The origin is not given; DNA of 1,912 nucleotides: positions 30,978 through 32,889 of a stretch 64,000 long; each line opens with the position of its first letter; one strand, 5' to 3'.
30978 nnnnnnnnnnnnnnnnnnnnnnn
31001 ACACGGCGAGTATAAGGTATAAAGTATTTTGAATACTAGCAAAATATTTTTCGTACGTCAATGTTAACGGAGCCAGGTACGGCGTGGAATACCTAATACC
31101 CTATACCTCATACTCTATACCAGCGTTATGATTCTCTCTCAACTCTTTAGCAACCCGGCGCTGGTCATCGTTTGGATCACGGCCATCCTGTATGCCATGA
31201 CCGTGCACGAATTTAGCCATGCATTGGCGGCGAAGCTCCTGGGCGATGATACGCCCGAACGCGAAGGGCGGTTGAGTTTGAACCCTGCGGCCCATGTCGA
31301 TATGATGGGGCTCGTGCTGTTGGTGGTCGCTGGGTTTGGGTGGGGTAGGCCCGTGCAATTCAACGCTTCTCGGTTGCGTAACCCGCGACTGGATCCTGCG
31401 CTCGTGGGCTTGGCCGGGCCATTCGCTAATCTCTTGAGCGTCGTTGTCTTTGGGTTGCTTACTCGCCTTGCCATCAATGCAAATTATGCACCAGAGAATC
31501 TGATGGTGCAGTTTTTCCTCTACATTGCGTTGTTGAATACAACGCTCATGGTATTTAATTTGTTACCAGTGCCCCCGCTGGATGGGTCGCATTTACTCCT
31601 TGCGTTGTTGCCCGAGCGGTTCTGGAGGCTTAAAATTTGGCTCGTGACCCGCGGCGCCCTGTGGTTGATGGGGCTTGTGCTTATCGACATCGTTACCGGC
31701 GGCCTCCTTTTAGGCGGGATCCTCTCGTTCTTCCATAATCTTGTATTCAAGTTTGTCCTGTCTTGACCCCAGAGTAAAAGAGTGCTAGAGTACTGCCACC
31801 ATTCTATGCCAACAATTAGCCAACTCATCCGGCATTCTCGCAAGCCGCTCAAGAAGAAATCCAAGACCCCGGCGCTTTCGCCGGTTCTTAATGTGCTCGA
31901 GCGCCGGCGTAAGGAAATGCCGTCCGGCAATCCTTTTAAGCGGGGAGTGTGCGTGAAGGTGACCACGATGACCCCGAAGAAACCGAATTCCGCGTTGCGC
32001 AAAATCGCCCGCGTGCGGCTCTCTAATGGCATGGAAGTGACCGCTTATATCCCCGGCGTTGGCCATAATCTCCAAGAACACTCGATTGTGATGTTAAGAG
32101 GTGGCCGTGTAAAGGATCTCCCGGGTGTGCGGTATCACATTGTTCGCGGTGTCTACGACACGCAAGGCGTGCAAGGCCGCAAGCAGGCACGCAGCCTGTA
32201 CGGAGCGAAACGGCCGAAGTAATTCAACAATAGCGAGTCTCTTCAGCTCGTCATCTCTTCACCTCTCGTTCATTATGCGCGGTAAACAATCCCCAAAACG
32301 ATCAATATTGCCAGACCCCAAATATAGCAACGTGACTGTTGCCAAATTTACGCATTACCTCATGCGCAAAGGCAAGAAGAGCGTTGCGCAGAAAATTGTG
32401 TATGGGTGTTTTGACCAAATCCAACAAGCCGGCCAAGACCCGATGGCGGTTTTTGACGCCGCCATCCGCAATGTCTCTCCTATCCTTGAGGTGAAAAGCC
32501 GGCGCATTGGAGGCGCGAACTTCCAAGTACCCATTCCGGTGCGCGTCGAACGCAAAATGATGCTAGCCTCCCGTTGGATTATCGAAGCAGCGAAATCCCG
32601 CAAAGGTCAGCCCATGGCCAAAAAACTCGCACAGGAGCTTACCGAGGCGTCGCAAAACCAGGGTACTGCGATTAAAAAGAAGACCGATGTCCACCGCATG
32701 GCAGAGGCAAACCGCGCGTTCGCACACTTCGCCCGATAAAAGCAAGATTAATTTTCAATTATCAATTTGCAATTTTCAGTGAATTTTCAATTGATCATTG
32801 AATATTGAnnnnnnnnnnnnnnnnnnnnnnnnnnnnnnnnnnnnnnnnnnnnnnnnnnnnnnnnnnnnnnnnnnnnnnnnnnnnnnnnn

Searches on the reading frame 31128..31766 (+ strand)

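Call 58: search_protein_families(library=pfam, proteins=[window:31128-31766:+], max_evalue=0.00001)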
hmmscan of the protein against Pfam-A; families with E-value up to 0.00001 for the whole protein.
window:31128-31766:+ (212 aa): 1 family
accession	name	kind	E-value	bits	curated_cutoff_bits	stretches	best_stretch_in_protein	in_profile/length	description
PF02163.28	Peptidase_M50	-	4e-13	49.6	27.2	1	120-165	153-198/221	Peptidase family M50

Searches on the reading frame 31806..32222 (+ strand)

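Call 58: search_protein_families(library=pfam, proteins=[window:31806-32222:+], max_evalue=0.00001)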
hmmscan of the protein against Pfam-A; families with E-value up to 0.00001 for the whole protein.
window:31806-32222:+ (138 aa): 1 family
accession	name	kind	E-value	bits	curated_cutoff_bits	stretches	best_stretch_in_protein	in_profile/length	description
PF00164.32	Ribosom_S12_S23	-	8.5e-37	125.7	22.3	1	40-137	9-108/110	Ribosomal protein S12/S23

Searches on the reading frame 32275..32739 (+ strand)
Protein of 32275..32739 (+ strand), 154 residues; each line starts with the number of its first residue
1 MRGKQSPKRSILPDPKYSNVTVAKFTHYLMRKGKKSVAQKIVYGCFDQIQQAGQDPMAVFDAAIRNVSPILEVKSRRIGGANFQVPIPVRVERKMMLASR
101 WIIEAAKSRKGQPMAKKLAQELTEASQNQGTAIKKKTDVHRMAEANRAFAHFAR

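Call 58: search_protein_families(library=pfam, proteins=[window:32275-32739:+], max_evalue=0.00001)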
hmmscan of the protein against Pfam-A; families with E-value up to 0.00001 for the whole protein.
window:32275-32739:+ (154 aa): 1 family
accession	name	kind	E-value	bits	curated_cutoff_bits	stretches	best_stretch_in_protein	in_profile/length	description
PF00177.27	Ribosomal_S7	-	2e-57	193.4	24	1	2-147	2-148/148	Ribosomal protein S7p/S5e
